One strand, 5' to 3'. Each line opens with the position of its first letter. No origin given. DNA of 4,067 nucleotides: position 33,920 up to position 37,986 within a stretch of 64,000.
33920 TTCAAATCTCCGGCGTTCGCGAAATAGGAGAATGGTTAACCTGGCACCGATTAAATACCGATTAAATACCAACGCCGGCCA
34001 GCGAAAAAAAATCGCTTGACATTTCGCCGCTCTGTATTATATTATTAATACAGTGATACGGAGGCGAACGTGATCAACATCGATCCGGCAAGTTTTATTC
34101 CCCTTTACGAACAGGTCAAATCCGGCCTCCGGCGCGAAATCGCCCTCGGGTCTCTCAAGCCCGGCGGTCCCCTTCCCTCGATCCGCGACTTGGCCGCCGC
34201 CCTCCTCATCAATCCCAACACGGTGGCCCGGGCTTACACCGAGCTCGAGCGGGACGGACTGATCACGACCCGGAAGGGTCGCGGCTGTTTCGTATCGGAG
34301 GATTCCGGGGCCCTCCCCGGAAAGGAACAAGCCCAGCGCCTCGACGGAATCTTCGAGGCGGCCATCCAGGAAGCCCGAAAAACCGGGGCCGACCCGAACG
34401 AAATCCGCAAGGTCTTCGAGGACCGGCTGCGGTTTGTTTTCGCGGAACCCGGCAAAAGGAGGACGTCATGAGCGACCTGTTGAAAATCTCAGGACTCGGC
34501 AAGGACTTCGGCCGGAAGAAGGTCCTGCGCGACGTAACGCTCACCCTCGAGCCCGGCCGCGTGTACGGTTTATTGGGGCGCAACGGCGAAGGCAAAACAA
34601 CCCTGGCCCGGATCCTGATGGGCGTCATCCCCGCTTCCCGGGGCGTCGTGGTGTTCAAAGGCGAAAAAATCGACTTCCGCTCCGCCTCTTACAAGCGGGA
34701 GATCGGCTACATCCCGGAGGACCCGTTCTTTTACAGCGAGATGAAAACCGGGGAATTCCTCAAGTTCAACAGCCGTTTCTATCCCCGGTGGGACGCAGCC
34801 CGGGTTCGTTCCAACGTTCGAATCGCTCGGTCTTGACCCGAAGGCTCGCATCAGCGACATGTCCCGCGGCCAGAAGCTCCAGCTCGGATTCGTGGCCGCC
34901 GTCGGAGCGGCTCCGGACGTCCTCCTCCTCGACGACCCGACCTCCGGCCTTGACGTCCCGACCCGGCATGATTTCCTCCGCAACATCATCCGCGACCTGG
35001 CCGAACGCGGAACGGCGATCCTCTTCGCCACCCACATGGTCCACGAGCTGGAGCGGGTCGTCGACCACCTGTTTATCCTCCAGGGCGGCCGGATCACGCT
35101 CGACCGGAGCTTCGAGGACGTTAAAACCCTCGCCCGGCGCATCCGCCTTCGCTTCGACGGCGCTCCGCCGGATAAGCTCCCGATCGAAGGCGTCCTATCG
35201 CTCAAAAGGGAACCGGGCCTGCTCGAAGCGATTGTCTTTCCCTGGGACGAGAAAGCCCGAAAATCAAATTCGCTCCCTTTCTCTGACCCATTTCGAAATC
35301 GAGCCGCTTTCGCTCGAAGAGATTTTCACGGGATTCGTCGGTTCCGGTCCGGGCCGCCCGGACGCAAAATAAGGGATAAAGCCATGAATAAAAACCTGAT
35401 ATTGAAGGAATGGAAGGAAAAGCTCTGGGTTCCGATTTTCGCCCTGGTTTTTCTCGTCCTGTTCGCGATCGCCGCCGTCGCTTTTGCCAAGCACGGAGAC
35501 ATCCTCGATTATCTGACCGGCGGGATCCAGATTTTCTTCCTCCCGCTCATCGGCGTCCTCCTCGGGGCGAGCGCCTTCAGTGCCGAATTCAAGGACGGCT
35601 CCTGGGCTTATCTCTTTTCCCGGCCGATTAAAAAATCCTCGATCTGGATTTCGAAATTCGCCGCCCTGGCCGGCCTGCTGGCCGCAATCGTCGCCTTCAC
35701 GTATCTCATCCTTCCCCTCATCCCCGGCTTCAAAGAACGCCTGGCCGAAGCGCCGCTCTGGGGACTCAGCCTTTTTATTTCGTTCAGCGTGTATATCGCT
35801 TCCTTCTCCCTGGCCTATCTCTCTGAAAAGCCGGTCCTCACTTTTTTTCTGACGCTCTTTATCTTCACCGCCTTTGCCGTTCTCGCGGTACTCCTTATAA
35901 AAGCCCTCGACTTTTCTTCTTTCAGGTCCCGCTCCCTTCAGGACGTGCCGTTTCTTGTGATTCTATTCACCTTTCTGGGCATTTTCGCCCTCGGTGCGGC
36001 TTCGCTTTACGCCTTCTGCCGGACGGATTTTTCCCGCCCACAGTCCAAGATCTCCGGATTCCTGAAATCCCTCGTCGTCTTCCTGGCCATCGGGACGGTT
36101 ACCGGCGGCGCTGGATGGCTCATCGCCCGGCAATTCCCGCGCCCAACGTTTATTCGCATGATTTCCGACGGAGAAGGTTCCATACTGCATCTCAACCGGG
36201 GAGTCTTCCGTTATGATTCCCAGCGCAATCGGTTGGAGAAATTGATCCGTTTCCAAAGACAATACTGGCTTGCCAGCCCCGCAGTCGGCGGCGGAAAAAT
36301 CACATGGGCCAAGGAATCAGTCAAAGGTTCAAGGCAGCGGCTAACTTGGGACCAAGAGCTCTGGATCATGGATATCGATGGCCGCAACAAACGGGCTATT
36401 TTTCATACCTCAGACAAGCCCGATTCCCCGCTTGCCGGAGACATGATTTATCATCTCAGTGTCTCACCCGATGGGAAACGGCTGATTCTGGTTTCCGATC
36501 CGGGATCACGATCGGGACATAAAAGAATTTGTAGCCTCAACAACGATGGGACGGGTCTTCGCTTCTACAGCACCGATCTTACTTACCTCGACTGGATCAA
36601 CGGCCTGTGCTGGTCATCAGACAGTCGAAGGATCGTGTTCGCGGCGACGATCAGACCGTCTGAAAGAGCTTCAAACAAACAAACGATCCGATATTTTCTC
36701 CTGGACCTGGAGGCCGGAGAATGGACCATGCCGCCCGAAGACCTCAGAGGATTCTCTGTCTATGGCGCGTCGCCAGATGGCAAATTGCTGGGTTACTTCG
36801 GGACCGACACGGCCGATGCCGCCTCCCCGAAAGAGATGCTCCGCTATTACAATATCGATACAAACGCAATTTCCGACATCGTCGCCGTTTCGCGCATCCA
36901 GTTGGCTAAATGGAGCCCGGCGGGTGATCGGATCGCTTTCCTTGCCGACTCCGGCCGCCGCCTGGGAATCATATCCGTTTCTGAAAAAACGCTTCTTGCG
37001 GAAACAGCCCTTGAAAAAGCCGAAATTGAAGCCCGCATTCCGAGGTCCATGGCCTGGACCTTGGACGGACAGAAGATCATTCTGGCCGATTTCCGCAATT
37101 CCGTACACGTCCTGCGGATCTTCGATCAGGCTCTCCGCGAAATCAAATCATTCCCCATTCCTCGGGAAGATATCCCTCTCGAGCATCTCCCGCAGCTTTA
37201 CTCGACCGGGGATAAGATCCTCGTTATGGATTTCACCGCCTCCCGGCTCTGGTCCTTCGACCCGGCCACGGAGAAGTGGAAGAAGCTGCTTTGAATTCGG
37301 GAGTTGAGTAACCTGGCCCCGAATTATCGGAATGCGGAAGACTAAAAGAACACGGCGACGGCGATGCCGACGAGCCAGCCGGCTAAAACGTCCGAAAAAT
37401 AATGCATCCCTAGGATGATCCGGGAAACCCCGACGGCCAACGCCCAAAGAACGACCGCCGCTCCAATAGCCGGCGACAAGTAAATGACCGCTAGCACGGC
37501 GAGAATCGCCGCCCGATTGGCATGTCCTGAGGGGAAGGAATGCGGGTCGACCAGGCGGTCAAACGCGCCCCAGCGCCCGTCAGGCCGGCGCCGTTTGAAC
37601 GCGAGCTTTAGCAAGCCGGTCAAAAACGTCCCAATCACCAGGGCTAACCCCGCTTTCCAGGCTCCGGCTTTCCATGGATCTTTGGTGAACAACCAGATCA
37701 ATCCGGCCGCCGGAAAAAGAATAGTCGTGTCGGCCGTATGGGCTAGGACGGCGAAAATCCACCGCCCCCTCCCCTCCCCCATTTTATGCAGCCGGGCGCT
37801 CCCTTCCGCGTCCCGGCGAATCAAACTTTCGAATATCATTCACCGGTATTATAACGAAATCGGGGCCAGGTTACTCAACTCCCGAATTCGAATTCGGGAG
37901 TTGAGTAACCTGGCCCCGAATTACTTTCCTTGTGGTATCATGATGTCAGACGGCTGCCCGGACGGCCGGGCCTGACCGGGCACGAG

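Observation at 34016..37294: YtrA-type GntR regulator with its own operator, coupled to an ABC transporter whose permease is fused to a TolB-like beta-propeller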

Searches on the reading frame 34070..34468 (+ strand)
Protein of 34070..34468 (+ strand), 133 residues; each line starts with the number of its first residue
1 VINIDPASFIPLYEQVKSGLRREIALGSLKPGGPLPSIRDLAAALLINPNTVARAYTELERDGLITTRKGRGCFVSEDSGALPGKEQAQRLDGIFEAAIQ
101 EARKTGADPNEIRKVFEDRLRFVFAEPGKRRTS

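Call 9: search_protein_families(library=pfam, proteins=[window:34070-34468:+], max_evalue=0.01)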
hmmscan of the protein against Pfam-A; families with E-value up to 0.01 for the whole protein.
window:34070-34468:+ (133 aa): 7 families
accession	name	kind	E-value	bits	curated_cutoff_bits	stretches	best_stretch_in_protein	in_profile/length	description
PF00392.27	GntR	-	7.7e-18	64.4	27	1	12-75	1-64/64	Bacterial regulatory proteins, gntR family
PF13730.12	HTH_36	-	1.5e-05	25.1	25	1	31-65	21-55/55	Helix-turn-helix domain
PF02082.26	Rrf2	-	8.7e-05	23.1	30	1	30-72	18-60/132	Iron-dependent Transcriptional regulator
PF13545.12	HTH_Crp_2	-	8.8e-05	22.8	27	1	39-72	26-58/70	Crp-like helix-turn-helix domain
PF13412.12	HTH_24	-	0.00024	21.1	21.9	1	37-66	19-48/48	Winged helix-turn-helix DNA-binding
PF01047.28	MarR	-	0.0013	19.1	24.6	1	37-67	19-49/59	MarR family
PF12802.13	MarR_2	-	0.0069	17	27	1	31-68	16-53/61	MarR family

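Call 10: search_protein_families(library=ncbifam, proteins=[window:34070-34468:+], max_evalue=0.01)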
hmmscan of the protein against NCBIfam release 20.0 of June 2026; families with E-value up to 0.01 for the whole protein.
window:34070-34468:+ (133 aa): 26 families (the best 25 are shown)
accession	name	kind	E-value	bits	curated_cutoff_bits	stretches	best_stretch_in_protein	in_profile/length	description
NF052282.1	PLP_TF_PdxR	equivalog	5.4e-19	68.6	320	1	11-86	1-76/448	MocR-like pyridoxine biosynthesis transcription factor PdxR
NF047563.1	modulin_PmtR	equivalog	8.9e-18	64.5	200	1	5-116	6-117/125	PSM export ABC transporter transcriptional regulator PmtR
NF053730.1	TransRegRv1152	equivalog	1.3e-16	60.6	170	1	2-78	7-83/120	Rv1152 family transcriptional regulator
NF052286.1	ecto_TF_EhuR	exception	9.3e-15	54.1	480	1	11-79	11-79/458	MocR-like ectoine utilization transcription factor EhuR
NF052281.1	rhizopine_MocR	equivalog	3.7e-14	52.3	650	1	1-79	8-86/479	rhizopine catabolism transcriptional regulator MocR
NF052290.2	MocR_like_YczR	exception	8.6e-12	44.5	487.4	1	11-89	19-97/458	MocR-like transcription factor YczR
NF012025.0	PRK15481.1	equivalog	1.2e-11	44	573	1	19-79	14-74/432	MocR-like B6 salvage transcription factor PtsJ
TIGR02325.1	C_P_lyase_phnF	equivalog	2.1e-11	43.8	156.8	1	6-84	3-81/238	phosphonate metabolism transcriptional regulator PhnF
TIGR02018.2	his_ut_repres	equivalog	2.8e-10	40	220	1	13-78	1-66/226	histidine utilization transcriptional repressor HutC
NF011575.0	PRK14999.1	equivalog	5.9e-08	32.3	424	1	8-80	9-81/241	histidine utilization repressor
NF052285.1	GABA_TF_GabR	exception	1.5e-07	30.6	600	1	13-86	1-73/456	MocR-like transcriptional regulator GabR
TIGR03337.1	phnR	equivalog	1.8e-07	31.1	296.75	1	13-79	3-69/231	phosphonate utilization transcriptional regulator PhnR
NF007741.0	PRK10421.1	equivalog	1.9e-07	30.8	311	1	13-81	9-77/262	transcriptional regulator LldR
NF007292.0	PRK09764.1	equivalog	4.1e-06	26.1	281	1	10-78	4-72/240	GntR family transcriptional regulator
NF008491.0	PRK11402.1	subfamily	5.1e-06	26.2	269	1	3-77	3-77/243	GntR family transcriptional regulator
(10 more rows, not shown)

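Call 42: search_solved_structures(query=window:34070-34468:+, max_evalue=0.001, show_alignments=2)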
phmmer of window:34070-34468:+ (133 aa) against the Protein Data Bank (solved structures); distinct sequences matched with E-value up to 0.001: 18.
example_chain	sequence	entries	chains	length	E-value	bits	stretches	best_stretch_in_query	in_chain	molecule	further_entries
3neu_A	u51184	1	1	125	1e-17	67.6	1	10-111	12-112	Lin1836 protein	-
4ham_A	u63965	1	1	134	6e-16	61.9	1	2-117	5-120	Lmo2241 protein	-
3by6_A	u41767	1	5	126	2.7e-14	56.6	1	11-120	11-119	Predicted transcriptional regulator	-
4r1h_A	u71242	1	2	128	3.4e-12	49.8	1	10-108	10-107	Lmo0741 protein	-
6sbs_A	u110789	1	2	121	5.3e-11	45.9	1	2-77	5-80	Regulatory protein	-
4u0y_A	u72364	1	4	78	1.3e-10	44.7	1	2-76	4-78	HTH-type transcriptional repressor YvoA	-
4u0v_A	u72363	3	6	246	2.2e-10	44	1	2-78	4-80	HTH-type transcriptional repressor YvoA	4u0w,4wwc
2wv0_A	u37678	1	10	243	2.7e-10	43.7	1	3-78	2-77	HTH-TYPE TRANSCRIPTIONAL REPRESSOR YVOA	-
3tqn_A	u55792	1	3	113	1.4e-07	34.9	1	11-77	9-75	Transcriptional regulator, GntR family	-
3ic7_A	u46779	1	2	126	2e-07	34.4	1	12-82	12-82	Putative transcriptional regulator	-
1v4r_A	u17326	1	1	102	2.8e-07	33.9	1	13-92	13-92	Transcriptional Repressor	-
2du9_A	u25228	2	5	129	7.9e-07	32.5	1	10-85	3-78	Predicted transcriptional regulators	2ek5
7pq9_AAA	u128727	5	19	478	5.6e-06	29.7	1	10-76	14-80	PLP-dependent aminotransferase family protein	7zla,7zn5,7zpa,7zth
8pqm_A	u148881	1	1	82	6.2e-06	29.6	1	12-77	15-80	FadR family transcriptional regulator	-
2ra5_A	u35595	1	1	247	1.6e-05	28.3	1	2-78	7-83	Putative transcriptional regulator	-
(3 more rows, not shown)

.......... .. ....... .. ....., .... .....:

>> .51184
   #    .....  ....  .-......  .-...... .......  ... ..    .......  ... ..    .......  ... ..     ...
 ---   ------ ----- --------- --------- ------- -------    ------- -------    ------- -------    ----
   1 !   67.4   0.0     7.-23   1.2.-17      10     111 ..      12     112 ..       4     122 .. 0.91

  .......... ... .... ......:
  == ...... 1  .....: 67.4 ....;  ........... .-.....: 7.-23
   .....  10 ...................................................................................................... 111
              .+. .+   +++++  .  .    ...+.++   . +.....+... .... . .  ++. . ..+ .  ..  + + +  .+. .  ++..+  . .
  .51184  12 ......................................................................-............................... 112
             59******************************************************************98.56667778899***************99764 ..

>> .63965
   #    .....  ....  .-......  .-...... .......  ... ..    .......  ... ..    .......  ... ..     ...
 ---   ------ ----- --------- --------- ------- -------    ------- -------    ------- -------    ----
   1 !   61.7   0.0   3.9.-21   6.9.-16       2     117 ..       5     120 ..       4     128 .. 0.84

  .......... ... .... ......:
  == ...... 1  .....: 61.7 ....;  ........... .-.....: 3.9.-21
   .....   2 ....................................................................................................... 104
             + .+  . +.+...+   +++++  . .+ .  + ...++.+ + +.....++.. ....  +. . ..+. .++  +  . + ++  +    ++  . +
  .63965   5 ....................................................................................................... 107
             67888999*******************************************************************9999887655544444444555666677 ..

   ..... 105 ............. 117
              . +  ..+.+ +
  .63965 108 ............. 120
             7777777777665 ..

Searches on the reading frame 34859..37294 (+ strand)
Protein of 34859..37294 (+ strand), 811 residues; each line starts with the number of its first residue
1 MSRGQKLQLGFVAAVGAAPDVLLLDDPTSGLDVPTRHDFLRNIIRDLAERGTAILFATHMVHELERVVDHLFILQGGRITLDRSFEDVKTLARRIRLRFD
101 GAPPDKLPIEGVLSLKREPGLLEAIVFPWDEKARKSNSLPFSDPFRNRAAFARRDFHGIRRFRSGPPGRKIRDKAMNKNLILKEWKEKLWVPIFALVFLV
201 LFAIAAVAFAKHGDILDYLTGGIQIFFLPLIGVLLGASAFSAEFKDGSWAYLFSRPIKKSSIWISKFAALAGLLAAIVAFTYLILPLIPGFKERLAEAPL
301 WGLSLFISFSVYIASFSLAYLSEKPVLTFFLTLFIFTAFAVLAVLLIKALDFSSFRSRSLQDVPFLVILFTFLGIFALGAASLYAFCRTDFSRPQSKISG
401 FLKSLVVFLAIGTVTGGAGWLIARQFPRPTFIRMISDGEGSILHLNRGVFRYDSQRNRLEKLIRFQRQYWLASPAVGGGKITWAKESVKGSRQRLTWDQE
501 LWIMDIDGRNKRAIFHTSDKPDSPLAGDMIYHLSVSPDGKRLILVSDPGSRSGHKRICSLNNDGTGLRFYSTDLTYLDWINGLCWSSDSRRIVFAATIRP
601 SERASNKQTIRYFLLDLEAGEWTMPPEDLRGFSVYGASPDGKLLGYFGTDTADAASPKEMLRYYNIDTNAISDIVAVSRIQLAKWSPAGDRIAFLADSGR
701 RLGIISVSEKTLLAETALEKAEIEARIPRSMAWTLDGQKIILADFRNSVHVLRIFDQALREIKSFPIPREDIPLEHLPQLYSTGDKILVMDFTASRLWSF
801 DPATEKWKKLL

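Call 63: find_encoding_contigs(protein=window:34859-37294:+, flank=1000, max_places=2)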
Protein window:34859-37294:+ (811 aa): no gene with exactly this product is on record in the collection.

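Call 64: find_encoding_contigs(protein=window:34859-37291:+, flank=500, max_places=2)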
Protein window:34859-37291:+ (811 aa): no gene with exactly this product is on record in the collection.

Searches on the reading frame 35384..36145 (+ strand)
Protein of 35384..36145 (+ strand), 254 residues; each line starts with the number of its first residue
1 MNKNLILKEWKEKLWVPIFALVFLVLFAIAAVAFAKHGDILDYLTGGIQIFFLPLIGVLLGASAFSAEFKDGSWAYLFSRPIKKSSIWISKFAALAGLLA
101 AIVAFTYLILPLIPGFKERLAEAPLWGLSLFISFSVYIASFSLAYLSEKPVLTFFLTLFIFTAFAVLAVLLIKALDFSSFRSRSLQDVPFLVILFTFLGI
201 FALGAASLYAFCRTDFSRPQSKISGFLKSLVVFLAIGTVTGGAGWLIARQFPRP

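Call 49: find_homologous_proteins(query=window:35384-36145:+, max_evalue=0.001)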
Query seq(254 aa) (254 aa): 1 proteins with E <= 0.001 among 8000 candidates.
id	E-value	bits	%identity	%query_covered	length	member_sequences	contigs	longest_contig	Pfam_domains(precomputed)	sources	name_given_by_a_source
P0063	6.0e-74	267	57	100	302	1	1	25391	PF13346.13,PF12730.14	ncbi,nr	ncbi:MAG: hypothetical protein NTW38_04795 [Candidatus Aminicenantes bacterium]|nr:hypothetical prot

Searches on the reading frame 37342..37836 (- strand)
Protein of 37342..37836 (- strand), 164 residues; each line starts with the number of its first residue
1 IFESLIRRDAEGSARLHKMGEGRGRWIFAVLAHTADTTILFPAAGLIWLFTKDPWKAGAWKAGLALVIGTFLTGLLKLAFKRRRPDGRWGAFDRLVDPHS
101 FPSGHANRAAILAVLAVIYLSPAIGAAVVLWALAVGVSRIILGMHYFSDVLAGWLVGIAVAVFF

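Call 51: search_protein_families(library=pfam, proteins=[window:37342-37836:-], max_evalue=0.01)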
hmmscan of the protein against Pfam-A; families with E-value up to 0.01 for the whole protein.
window:37342-37836:- (164 aa): 3 families
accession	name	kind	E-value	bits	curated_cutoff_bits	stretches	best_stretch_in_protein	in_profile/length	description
PF01569.27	PAP2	-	4.4e-23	81.9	27.2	1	59-163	2-120/130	PAP2 superfamily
PF14378.12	PAP2_3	-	1.1e-05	25.7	27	1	99-162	125-189/190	PAP2 superfamily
PF14360.12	PAP2_C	-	0.00066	20.6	27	1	103-162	8-70/74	PAP2 superfamily C-terminal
